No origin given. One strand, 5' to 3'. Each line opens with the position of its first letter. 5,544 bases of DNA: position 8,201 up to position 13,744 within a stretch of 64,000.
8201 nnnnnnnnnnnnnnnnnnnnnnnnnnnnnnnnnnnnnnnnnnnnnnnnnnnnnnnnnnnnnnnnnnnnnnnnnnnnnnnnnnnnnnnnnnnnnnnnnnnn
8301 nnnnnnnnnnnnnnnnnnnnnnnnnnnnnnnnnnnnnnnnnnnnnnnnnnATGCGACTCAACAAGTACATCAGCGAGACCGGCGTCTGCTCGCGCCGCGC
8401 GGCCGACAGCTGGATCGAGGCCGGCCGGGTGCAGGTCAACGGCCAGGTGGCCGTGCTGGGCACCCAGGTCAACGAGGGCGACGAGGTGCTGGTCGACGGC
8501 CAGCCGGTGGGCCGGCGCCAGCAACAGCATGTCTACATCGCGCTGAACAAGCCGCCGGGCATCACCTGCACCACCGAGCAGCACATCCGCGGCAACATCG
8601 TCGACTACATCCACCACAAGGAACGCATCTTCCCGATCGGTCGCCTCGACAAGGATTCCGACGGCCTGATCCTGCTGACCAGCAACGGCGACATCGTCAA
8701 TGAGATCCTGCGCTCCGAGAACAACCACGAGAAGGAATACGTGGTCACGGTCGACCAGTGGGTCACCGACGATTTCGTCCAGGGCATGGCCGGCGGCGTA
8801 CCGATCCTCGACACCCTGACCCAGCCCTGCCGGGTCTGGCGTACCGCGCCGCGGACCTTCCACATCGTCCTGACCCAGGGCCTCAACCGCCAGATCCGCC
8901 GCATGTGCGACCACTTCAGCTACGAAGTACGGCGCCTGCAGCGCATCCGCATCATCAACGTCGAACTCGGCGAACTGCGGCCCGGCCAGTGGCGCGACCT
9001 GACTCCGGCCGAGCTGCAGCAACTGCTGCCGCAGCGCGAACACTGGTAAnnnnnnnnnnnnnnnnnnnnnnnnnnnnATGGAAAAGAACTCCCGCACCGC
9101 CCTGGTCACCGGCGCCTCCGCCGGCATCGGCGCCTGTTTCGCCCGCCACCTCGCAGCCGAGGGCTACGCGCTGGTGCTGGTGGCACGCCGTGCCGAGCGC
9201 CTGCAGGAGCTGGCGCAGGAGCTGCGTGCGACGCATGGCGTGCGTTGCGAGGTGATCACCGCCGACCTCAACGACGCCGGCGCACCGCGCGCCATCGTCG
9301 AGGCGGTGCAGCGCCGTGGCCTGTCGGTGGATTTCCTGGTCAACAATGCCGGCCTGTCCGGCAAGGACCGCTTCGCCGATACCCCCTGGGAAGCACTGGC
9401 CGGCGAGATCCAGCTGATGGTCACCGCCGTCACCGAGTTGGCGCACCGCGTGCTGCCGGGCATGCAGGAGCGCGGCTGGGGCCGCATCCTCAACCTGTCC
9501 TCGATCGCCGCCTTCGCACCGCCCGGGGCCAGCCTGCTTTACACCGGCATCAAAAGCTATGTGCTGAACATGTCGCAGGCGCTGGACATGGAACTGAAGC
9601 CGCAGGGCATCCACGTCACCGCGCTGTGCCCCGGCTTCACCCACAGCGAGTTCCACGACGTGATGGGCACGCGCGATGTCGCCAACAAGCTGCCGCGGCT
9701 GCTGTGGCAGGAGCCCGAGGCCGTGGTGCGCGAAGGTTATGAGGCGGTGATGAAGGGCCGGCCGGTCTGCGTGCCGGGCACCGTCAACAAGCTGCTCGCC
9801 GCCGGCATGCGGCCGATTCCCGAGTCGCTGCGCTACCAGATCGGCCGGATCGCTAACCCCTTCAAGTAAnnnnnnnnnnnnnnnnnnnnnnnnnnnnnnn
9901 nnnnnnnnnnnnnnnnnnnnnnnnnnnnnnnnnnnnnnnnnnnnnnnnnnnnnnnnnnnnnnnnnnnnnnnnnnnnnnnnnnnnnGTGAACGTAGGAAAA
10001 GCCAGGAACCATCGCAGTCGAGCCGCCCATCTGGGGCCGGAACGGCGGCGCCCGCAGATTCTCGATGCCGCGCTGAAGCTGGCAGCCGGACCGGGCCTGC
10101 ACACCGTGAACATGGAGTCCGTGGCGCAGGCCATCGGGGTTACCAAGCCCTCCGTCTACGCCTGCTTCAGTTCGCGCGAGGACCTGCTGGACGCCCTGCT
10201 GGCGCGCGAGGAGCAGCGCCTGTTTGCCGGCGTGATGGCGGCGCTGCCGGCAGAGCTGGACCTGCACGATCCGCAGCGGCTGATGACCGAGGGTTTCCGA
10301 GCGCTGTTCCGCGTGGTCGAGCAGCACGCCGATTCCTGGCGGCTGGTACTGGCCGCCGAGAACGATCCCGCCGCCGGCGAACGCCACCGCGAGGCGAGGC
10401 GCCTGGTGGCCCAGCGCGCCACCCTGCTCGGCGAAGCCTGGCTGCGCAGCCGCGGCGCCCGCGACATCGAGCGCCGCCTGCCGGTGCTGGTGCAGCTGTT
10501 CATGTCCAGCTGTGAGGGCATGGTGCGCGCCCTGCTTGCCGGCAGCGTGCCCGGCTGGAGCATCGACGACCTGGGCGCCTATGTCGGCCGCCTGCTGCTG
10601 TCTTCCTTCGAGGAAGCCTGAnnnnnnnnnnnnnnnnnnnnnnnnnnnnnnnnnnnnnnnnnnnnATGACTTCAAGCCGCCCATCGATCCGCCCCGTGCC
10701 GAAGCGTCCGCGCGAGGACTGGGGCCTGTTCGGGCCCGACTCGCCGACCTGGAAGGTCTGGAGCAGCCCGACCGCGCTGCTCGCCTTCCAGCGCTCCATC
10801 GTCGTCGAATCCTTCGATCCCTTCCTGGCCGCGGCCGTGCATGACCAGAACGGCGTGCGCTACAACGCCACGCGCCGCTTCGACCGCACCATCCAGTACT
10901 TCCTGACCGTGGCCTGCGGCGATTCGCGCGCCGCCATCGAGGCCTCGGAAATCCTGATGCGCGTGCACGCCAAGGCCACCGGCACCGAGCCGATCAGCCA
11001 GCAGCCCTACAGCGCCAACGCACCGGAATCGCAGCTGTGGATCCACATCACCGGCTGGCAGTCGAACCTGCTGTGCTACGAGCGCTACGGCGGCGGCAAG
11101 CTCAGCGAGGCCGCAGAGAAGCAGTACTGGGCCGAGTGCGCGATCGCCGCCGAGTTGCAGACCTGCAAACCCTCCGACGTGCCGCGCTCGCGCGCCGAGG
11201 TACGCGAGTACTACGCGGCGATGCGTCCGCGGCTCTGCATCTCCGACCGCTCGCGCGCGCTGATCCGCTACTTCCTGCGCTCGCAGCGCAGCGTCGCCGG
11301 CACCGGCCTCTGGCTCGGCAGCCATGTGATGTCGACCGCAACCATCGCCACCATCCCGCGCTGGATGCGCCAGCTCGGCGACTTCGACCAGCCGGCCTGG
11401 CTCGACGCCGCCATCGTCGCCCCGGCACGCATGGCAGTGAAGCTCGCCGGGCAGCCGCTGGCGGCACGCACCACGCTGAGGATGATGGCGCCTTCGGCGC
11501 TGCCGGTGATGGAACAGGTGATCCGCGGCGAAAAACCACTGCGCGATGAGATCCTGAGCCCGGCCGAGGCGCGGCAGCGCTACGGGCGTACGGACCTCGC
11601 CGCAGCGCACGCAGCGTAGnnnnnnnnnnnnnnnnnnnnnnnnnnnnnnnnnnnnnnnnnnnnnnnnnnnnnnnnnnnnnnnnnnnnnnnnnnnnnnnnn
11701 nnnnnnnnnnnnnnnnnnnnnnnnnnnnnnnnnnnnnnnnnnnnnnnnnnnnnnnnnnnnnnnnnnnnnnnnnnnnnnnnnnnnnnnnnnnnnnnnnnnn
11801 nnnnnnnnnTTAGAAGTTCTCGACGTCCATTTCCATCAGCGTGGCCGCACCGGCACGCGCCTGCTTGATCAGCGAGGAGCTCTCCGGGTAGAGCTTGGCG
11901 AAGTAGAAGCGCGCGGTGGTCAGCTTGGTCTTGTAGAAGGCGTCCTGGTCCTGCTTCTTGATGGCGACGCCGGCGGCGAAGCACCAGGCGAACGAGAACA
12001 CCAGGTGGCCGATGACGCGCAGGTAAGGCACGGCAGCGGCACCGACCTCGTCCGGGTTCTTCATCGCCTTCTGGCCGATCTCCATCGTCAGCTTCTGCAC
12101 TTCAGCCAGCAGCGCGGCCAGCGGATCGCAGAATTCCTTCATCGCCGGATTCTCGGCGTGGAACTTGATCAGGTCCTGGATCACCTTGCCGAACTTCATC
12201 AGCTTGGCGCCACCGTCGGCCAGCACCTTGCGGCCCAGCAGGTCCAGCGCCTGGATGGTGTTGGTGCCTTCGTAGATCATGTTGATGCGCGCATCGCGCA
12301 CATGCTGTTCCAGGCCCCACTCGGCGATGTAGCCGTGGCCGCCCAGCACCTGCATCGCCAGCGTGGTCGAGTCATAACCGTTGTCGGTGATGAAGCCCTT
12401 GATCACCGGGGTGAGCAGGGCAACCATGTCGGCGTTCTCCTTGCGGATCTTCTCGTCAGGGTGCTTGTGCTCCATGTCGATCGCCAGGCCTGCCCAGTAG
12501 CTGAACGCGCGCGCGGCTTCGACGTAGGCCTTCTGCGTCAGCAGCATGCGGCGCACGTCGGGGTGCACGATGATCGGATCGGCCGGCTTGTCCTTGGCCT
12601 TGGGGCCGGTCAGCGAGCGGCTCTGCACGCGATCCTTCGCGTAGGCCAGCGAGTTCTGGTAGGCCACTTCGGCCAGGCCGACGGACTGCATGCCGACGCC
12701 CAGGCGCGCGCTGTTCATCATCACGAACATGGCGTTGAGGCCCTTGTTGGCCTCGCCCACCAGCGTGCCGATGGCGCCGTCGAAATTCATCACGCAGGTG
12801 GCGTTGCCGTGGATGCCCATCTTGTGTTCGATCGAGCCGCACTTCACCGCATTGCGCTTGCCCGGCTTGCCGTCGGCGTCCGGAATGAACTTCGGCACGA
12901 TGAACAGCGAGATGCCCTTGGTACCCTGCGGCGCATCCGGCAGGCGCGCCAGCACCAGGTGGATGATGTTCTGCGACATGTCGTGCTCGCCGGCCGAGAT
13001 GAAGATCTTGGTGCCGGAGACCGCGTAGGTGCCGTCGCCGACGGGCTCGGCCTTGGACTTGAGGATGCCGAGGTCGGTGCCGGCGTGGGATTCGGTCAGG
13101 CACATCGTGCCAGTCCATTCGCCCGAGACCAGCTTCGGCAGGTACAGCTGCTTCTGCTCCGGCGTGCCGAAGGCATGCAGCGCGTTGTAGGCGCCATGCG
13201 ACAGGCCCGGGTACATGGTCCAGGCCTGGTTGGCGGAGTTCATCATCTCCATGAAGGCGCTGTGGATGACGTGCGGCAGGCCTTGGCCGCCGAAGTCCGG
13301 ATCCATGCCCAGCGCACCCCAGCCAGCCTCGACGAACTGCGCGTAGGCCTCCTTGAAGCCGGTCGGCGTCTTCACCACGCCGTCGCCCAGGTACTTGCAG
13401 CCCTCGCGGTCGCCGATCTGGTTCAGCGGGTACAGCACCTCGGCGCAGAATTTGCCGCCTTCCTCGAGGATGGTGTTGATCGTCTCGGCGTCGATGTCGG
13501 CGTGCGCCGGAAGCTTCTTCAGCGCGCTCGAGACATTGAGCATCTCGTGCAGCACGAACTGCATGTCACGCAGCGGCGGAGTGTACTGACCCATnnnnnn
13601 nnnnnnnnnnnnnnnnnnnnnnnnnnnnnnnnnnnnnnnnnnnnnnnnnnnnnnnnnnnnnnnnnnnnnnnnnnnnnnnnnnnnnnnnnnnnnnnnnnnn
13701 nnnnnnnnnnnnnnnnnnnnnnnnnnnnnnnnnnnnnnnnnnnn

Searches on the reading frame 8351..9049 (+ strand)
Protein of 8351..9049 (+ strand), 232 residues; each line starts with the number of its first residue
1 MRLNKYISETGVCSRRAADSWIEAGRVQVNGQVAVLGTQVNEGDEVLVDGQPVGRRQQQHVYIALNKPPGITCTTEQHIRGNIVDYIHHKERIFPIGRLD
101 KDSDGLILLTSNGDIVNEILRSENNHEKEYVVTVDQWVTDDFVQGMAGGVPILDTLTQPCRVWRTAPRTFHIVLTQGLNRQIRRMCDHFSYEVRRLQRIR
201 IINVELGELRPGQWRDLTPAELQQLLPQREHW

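Call 67: search_protein_families(library=pfam, proteins=[window:8351-9049:+], max_evalue=0.0001)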
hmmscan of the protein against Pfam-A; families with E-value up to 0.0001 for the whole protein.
window:8351-9049:+ (232 aa): 2 families
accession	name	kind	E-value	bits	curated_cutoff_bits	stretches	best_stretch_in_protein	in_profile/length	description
PF00849.27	PseudoU_synth_2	-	1.4e-18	68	26.8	1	62-188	2-152/152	RNA pseudouridylate synthase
PF01479.30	S4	-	1.9e-12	47.2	22.8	1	1-46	1-48/48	S4 domain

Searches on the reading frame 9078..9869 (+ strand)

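Call 67: search_protein_families(library=pfam, proteins=[window:9078-9869:+], max_evalue=0.0001)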
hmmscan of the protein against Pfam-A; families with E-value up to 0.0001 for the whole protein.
window:9078-9869:+ (263 aa): 5 families
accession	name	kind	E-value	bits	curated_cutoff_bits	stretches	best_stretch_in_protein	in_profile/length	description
PF00106.31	adh_short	-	6.3e-43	147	26.6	1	7-192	2-186/195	short chain dehydrogenase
PF13561.12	adh_short_C2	-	1.9e-30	106.6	27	1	12-196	1-184/236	Enoyl-(Acyl carrier protein) reductase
PF08659.16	KR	-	1.3e-10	42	22.6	1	7-145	2-139/180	KR domain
PF13460.12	NAD_binding_10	-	2e-08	34.7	27.2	1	12-189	1-147/184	NAD(P)H-binding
PF01370.27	Epimerase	-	5e-08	33.1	20.9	1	8-149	1-122/240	NAD dependent epimerase/dehydratase family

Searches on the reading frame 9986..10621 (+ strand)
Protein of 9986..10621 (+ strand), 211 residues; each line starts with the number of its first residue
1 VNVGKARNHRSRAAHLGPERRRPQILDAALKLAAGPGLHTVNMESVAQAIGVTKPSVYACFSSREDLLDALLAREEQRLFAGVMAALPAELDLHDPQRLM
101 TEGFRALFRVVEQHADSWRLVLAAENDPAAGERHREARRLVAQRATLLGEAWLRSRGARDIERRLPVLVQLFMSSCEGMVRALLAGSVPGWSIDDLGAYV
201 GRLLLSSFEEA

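Call 67: search_protein_families(library=pfam, proteins=[window:9986-10621:+], max_evalue=0.0001)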
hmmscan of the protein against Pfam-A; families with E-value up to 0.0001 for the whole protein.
window:9986-10621:+ (211 aa): 1 family
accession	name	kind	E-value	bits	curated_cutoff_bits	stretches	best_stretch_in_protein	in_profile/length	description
PF00440.29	TetR_N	-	1.2e-11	44.6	24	1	25-71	1-47/47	Bacterial regulatory proteins, tetR family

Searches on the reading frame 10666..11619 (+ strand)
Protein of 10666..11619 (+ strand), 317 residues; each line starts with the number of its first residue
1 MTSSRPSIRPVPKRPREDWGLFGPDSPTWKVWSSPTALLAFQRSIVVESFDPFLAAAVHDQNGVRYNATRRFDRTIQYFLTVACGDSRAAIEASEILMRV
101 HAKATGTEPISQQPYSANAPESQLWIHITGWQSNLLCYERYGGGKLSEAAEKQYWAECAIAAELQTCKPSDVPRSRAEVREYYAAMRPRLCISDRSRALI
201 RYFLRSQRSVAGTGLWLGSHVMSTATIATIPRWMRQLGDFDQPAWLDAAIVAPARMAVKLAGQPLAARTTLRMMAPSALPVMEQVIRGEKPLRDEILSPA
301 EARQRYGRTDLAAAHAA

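Call 67: search_protein_families(library=pfam, proteins=[window:10666-11619:+], max_evalue=0.0001)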
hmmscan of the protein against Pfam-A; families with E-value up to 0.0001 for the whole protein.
window:10666-11619:+ (317 aa): 1 family
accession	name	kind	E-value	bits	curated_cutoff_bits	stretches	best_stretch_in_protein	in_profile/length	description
PF09995.15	MPAB_Lcp_cat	-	4.3e-46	158.2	23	1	29-250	1-221/231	ER-bound oxygenase mpaB/B'/Rubber oxygenase, catalytic domain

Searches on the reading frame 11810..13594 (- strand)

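Call 67: search_protein_families(library=pfam, proteins=[window:11810-13594:-], max_evalue=0.0001)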
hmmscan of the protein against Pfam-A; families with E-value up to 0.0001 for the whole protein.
window:11810-13594:- (594 aa): 6 families
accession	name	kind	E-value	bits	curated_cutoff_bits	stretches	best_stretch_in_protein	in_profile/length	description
PF12806.12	Acyl-CoA_dh_C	-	3.7e-31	108.3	30.3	1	472-590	5-124/124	Acetyl-CoA dehydrogenase C-terminal like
PF00441.29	Acyl-CoA_dh_1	-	7.3e-23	81.8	22.4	1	283-451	1-144/150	Acyl-CoA dehydrogenase, C-terminal domain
PF02771.21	Acyl-CoA_dh_N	-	1.2e-12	48.6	22.9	1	81-159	34-113/113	Acyl-CoA dehydrogenase, N-terminal domain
PF02770.24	Acyl-CoA_dh_M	-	1.9e-12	47.6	33.3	1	164-272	2-95/97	Acyl-CoA dehydrogenase, middle domain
PF22924.1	ACOX_C_alpha1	-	9.5e-10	39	27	1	292-447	3-159/169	Acyl-CoA oxidase, C-alpha1 domain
PF08028.16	Acyl-CoA_dh_2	-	6.1e-06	27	22.7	1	299-445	2-133/134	Acyl-CoA dehydrogenase, C-terminal domain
